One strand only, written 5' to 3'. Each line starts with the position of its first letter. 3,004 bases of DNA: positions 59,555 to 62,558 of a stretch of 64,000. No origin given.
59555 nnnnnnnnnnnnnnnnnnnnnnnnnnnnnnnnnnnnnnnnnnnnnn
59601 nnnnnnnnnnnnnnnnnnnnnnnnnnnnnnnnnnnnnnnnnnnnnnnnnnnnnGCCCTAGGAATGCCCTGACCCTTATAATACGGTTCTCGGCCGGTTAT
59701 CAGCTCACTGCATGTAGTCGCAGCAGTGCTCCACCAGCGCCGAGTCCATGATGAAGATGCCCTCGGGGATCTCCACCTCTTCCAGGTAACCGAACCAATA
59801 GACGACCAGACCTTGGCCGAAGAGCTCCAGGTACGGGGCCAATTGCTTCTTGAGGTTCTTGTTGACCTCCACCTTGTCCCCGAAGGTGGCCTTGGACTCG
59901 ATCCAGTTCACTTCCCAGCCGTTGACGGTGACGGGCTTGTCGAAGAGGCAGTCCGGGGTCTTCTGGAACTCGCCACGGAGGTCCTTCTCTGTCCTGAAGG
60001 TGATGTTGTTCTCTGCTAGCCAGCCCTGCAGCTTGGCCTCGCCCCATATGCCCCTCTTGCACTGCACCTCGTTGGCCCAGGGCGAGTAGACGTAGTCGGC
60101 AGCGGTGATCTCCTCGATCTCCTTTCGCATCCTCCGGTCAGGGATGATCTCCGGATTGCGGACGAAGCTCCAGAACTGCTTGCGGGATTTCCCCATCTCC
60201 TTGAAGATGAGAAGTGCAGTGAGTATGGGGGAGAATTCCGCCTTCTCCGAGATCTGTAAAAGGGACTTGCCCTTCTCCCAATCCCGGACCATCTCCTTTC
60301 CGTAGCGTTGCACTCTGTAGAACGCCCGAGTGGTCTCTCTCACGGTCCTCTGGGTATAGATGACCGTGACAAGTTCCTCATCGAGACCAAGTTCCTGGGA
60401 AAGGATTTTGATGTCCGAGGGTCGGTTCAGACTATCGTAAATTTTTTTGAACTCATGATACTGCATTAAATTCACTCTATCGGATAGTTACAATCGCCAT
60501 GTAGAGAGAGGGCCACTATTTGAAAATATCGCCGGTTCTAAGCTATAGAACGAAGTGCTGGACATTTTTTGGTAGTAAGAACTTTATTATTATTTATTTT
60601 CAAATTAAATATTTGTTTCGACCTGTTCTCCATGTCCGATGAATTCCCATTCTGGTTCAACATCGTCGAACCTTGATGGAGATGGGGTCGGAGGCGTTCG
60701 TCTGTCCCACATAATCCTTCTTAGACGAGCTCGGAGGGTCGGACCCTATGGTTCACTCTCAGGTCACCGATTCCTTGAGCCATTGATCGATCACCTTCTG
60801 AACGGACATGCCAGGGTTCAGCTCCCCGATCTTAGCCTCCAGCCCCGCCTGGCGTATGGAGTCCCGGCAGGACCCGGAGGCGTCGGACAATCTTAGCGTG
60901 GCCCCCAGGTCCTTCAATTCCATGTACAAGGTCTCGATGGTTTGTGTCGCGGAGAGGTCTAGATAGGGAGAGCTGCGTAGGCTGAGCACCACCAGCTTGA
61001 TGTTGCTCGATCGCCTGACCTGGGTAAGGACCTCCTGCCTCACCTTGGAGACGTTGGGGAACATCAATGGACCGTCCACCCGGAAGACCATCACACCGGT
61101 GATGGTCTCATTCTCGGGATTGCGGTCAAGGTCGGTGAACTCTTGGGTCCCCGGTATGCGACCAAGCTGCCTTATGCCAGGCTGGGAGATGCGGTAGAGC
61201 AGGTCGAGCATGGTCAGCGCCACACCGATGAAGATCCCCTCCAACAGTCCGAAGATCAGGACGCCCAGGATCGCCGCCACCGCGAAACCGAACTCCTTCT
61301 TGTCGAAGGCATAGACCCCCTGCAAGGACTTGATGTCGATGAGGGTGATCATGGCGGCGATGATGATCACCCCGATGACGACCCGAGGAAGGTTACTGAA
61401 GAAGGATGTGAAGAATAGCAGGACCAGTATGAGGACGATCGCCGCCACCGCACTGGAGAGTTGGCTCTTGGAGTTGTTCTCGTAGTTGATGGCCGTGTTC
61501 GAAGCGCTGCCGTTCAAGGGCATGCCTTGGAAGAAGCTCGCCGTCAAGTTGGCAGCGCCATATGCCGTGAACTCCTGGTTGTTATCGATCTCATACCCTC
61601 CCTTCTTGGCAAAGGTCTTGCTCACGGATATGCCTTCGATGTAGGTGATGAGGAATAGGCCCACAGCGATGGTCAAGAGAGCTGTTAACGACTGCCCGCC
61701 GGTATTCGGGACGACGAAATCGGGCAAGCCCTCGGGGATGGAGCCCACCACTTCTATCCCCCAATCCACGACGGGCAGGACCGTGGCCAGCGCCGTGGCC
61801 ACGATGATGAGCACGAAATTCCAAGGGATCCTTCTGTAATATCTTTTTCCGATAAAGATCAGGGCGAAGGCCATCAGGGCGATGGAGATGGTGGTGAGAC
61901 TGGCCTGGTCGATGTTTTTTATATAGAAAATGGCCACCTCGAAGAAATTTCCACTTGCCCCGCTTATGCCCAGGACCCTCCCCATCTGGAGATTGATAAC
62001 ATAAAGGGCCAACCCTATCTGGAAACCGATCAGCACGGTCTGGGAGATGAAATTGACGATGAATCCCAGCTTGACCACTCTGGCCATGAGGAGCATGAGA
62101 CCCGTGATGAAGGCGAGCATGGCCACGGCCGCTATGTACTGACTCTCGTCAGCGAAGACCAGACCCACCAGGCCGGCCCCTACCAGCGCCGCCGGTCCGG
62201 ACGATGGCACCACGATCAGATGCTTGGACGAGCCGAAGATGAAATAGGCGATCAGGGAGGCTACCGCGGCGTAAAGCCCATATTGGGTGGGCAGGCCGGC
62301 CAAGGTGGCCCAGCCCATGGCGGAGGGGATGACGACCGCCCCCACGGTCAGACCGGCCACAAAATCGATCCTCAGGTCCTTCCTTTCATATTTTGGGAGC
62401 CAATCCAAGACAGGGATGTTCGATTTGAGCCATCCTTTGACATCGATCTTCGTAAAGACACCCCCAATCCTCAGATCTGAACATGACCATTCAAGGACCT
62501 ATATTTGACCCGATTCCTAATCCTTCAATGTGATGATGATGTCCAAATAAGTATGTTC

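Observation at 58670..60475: Two-gene unit of PD-(D/E)xK nucleases: a TPD/CDIN1-like protein followed by a membrane-embedded Cas4-like Fe-S nuclease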

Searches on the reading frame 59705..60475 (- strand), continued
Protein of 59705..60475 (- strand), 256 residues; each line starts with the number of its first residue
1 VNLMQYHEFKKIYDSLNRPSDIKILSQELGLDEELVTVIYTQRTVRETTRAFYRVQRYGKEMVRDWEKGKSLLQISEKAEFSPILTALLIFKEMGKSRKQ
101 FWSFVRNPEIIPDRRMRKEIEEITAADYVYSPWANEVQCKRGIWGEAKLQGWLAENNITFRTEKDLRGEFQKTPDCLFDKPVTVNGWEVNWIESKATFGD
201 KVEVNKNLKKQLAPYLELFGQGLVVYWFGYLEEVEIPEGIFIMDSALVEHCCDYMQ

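Call 91: find_related_loci(query=A4, collection=metagenome_contigs, flank=6000)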
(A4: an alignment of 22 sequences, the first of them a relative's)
Query A4 (253 aa) in metagenome_contigs; peptide patterns used: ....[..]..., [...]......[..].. (x = any residue, [..] = any of these).
600 stretches matched a pattern (row limit reached: there are more); 471 encode a relative of the query (tblastn E <= 1e-3); the best 80 are kept; 80 distinct loci.
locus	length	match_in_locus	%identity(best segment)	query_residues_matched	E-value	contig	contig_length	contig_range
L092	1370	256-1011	71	1-252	8e-140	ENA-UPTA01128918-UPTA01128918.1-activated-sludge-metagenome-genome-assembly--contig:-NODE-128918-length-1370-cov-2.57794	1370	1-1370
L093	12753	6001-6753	71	1-252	4e-127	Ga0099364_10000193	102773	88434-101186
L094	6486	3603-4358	71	1-252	5e-127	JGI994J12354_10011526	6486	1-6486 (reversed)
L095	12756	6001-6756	71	1-252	1e-126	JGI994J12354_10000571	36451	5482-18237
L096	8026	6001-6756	70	1-252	3e-124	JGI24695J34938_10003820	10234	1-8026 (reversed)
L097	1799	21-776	70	1-252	4e-133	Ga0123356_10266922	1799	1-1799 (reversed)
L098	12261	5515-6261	70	1-249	9e-123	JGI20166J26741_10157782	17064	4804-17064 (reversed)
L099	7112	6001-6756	67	1-252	2e-120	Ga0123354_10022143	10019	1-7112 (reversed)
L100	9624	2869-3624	65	1-253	1e-115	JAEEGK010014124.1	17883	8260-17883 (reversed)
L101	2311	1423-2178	64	1-253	3e-121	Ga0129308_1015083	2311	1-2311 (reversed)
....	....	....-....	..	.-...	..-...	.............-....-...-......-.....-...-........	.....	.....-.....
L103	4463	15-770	64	1-253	7e-116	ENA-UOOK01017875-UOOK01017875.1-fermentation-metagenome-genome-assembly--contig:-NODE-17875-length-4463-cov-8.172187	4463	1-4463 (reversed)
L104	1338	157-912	64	1-253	2e-124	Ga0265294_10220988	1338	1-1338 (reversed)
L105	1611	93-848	66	1-253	2e-123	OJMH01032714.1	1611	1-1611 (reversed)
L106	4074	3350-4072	68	1-241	1e-115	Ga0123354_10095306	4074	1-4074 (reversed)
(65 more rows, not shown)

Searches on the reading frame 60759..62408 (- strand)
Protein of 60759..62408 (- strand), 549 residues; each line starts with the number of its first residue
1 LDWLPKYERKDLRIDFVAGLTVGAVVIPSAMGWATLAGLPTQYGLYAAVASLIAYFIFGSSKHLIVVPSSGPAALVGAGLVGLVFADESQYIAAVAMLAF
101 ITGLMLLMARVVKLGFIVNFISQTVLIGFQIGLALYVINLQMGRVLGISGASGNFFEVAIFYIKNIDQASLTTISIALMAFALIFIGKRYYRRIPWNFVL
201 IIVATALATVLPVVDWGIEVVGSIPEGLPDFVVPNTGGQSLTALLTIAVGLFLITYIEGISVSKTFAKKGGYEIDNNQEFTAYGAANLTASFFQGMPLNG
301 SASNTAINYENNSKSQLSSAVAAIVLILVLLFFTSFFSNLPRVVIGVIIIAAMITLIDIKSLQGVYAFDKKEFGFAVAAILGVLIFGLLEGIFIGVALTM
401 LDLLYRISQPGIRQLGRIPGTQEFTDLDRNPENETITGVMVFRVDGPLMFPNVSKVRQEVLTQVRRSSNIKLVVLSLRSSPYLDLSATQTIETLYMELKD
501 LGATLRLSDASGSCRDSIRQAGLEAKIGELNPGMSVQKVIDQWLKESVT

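Call 73: search_protein_families(library=pfam, proteins=[window:60759-62408:-], max_evalue=0.0001)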
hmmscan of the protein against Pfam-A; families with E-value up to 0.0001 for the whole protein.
window:60759-62408:- (549 aa): 3 families
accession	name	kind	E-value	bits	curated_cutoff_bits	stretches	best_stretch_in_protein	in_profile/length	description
PF00916.26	Sulfate_transp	-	9.8e-83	278.4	23.2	1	12-378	1-379/380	Sulfate permease family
PF01740.26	STAS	-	4e-15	55.9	22.6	1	430-529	1-98/106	STAS domain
PF16983.11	MFS_MOT1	-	6e-05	23.8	30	1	255-355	25-110/111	Molybdate transporter of MFS superfamily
